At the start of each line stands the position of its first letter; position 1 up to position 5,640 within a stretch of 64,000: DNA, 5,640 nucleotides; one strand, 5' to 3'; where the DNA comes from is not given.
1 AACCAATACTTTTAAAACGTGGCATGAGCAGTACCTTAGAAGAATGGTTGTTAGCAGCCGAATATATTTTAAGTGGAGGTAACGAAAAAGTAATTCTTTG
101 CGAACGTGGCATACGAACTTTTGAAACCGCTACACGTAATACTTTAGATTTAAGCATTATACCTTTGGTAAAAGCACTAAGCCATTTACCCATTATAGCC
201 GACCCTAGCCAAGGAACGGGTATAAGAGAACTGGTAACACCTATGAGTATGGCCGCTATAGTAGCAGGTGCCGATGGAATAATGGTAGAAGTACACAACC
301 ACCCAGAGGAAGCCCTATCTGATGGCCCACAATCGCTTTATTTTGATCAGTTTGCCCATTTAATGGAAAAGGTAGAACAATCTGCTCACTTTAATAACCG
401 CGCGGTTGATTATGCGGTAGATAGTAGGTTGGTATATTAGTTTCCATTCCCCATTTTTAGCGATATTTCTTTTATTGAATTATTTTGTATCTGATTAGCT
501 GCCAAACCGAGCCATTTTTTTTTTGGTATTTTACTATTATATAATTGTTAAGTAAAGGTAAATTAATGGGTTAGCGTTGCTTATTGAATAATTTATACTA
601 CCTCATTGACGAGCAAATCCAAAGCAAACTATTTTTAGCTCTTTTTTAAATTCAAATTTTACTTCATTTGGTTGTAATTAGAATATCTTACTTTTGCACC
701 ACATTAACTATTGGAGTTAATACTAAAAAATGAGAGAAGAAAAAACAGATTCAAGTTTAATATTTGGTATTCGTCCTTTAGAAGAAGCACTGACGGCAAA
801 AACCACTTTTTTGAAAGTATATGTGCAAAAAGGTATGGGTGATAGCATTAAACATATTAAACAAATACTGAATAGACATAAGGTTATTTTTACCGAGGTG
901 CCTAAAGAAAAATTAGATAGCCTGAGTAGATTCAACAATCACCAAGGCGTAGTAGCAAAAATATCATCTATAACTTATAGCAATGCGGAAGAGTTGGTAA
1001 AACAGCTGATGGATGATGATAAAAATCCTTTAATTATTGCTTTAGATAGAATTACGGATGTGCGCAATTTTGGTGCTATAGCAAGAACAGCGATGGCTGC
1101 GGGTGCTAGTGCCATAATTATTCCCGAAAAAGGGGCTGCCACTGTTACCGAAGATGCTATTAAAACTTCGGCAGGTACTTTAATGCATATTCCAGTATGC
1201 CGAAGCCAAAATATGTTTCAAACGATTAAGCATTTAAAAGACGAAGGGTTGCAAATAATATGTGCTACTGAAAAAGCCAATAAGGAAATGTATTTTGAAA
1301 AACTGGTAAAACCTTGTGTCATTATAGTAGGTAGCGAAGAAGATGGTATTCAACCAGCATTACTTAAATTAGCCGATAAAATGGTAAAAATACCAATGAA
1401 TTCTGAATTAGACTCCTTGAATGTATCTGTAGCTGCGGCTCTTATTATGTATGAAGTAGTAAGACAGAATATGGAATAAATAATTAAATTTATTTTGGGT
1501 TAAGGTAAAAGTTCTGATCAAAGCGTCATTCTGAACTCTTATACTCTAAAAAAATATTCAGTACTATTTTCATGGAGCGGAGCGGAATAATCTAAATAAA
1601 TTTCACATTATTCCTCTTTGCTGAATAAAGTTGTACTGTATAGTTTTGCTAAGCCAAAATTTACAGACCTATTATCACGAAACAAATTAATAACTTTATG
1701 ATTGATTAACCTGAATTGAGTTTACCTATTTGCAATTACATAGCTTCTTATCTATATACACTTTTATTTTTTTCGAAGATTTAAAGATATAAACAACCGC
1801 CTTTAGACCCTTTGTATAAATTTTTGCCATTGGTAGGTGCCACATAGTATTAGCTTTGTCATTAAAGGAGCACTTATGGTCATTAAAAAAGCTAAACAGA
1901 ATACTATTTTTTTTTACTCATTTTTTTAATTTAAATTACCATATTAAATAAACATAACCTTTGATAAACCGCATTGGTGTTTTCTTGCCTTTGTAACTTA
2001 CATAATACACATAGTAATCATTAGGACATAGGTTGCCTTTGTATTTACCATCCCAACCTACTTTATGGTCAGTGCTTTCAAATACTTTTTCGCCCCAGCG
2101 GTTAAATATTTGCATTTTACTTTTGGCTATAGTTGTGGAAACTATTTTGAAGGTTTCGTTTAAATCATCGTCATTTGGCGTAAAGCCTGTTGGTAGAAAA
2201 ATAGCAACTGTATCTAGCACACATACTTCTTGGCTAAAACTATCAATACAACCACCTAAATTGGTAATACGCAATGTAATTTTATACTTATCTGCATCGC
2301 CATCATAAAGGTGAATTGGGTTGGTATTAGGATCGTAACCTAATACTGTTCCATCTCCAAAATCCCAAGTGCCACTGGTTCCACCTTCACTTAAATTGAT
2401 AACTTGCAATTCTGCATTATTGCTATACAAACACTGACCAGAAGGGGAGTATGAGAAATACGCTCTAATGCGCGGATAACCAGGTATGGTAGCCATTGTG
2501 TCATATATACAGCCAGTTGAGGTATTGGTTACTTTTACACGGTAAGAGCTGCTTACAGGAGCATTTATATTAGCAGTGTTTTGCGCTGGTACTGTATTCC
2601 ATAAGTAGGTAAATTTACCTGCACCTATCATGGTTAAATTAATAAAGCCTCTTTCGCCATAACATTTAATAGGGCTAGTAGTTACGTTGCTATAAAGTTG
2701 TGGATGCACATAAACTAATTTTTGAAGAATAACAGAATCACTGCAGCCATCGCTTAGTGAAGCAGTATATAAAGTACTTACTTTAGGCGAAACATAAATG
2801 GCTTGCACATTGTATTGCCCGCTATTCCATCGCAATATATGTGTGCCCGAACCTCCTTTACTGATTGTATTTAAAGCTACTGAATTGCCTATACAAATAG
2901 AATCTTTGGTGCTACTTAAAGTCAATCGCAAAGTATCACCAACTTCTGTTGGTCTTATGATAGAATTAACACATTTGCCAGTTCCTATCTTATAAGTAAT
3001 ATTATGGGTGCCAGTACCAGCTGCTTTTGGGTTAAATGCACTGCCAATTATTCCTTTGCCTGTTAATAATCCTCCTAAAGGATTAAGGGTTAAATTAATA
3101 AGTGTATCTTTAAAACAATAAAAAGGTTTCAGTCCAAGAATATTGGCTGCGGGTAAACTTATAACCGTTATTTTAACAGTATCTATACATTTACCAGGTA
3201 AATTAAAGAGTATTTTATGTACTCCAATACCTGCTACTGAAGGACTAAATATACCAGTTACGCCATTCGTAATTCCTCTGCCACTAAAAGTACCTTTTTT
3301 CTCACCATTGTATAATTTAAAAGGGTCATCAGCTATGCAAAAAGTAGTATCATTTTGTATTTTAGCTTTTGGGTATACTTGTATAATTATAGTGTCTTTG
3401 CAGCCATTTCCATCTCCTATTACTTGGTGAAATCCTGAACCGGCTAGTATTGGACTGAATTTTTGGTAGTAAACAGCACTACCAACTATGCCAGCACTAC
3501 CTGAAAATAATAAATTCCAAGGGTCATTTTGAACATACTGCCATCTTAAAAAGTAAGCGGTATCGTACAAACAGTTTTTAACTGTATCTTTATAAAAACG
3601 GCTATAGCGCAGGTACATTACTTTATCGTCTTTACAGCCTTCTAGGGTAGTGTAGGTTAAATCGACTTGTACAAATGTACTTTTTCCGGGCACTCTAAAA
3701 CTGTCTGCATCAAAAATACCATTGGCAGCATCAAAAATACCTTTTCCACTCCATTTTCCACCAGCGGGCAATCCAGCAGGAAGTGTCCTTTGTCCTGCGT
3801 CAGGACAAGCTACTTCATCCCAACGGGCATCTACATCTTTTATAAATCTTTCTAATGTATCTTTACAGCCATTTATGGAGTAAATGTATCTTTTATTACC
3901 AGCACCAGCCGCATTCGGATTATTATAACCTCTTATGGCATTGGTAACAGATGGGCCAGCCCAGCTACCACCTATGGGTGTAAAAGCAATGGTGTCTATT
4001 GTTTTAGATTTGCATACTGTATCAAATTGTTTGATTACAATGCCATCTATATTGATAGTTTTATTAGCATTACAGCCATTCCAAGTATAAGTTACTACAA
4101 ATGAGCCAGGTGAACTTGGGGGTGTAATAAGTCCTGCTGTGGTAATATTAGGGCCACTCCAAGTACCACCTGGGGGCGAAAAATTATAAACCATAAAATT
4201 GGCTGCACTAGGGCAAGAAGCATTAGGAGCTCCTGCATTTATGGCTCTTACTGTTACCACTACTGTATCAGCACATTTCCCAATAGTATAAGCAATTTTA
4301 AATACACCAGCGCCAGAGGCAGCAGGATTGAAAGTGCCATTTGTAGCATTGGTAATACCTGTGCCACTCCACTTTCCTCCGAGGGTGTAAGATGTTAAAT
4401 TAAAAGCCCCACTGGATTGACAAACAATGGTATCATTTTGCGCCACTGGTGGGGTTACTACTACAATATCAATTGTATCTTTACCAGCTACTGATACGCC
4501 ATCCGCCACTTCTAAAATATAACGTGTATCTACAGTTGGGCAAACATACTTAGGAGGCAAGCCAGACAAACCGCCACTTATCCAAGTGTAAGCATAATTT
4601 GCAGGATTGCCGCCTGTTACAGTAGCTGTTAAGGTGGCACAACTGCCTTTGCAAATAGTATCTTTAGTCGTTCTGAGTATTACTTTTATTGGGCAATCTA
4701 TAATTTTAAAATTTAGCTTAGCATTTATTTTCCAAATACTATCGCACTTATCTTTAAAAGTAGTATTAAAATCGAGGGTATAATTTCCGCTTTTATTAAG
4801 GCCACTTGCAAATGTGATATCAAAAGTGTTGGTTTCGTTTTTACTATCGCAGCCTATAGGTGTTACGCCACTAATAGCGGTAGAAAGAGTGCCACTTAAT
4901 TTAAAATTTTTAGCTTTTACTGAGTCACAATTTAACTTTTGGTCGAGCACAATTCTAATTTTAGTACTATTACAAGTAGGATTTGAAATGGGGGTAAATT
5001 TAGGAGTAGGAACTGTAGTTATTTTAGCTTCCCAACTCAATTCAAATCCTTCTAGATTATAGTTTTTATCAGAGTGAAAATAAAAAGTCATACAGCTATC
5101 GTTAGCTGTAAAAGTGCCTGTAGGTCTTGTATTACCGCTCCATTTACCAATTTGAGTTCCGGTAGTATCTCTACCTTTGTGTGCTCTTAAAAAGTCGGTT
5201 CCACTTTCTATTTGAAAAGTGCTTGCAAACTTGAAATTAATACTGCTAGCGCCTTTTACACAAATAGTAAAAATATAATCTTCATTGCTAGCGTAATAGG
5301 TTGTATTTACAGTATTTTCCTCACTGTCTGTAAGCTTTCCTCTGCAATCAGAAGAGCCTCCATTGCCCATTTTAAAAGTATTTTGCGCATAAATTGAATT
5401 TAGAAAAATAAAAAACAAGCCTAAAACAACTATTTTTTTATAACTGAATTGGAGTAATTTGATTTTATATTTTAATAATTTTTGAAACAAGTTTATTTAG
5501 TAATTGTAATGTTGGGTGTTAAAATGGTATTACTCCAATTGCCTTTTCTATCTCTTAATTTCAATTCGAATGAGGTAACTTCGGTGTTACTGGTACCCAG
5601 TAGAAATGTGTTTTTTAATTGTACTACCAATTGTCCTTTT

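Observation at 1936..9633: Six-gene lipoprotein / Tat-enzyme / haem-motif operon ending in a giant T9SS surface protein: a possible Bacteroidota counterpart of the planctomycete PSCyt/PSD + DUF1501 pair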

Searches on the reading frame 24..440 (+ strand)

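Call 88: search_protein_families(library=pfam, proteins=[window:24-440:+], max_evalue=0.00001)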
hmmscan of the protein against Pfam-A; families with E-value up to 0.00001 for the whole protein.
window:24-440:+ (138 aa): 1 family
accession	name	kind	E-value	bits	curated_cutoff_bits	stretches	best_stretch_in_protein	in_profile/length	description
PF00793.26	DAHP_synth_1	-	5.3e-31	107.9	25.5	1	3-119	141-263/270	DAHP synthetase I family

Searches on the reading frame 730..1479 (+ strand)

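Call 88: search_protein_families(library=pfam, proteins=[window:730-1479:+], max_evalue=0.00001)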
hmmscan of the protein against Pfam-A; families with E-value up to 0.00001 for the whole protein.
window:730-1479:+ (249 aa): 2 families
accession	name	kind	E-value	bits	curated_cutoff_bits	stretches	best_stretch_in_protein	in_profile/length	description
PF00588.24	SpoU_methylase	-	4.6e-39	134.2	29.7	1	101-241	2-142/142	SpoU rRNA Methylase family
PF08032.17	SpoU_sub_bind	-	3.7e-15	56.5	22.8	1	10-83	1-75/76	RNA 2'-O ribose methyltransferase substrate binding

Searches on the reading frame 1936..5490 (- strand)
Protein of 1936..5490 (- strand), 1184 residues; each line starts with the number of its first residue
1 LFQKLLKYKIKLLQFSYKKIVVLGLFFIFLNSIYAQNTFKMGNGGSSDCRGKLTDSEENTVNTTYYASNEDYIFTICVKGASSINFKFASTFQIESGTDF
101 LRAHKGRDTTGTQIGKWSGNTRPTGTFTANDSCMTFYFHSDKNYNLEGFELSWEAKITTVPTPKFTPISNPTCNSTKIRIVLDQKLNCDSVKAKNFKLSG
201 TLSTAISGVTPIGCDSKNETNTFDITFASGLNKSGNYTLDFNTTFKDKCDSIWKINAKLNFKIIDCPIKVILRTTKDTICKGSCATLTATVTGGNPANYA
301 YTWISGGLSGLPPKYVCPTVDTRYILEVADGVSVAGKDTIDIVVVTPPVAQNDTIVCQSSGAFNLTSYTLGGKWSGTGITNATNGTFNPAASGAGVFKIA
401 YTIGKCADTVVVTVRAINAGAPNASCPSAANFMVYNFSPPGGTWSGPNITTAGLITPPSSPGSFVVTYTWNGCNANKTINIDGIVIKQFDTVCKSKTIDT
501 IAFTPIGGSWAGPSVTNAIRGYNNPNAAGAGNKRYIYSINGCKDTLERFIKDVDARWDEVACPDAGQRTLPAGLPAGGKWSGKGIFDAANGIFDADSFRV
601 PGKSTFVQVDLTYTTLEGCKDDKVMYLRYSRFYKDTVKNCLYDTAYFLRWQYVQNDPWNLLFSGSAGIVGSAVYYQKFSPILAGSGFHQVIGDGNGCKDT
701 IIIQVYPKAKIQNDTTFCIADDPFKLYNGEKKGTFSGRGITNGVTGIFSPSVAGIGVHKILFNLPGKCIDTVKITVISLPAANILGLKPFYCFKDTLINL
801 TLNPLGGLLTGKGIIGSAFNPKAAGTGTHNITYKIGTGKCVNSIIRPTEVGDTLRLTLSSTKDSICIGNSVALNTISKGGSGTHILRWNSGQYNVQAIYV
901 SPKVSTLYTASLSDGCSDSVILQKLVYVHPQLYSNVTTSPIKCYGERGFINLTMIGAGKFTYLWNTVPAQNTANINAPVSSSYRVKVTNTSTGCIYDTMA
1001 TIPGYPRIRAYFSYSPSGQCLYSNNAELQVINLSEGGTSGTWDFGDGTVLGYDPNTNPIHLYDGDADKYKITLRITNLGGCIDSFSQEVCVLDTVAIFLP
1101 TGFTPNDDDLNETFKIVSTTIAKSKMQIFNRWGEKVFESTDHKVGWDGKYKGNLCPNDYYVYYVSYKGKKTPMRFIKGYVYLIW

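Call 4: search_protein_families(library=pfam, proteins=[window:1936-5490:-], max_evalue=0.1)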
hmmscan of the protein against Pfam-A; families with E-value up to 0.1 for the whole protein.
window:1936-5490:- (1184 aa): 6 families
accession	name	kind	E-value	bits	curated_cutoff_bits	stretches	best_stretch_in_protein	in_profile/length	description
PF13585.12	CHU_C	-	1.2e-17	64.3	27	1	1099-1182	3-86/86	CHU_C Type IX secretion signal domain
PF00431.26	CUB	-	4.2e-08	33.9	21.4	1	49-152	1-109/110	CUB domain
PF18911.6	PKD_4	-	0.00011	22.7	27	1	1038-1087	35-79/85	PKD domain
PF00801.26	PKD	-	0.0014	19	23.5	1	1014-1077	4-67/80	PKD domain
PF13205.12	Big_5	-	0.0022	19.1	23.6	1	174-250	21-92/105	Bacterial Ig-like domain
PF20773.4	InhA-like_MAM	-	0.062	13.2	26.9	0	77-149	58-133/191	Immune inhibitor A-like, MAM domain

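Call 5: search_protein_families(library=ncbifam, proteins=[window:1936-5490:-], max_evalue=0.1)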
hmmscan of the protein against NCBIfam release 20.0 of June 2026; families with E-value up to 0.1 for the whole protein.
window:1936-5490:- (1184 aa): 1 family
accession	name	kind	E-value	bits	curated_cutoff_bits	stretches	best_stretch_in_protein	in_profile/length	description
TIGR04131.1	Bac_Flav_CTERM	domain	4e-15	55.7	35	1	1100-1180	4-81/85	T9SS type B sorting domain-containing protein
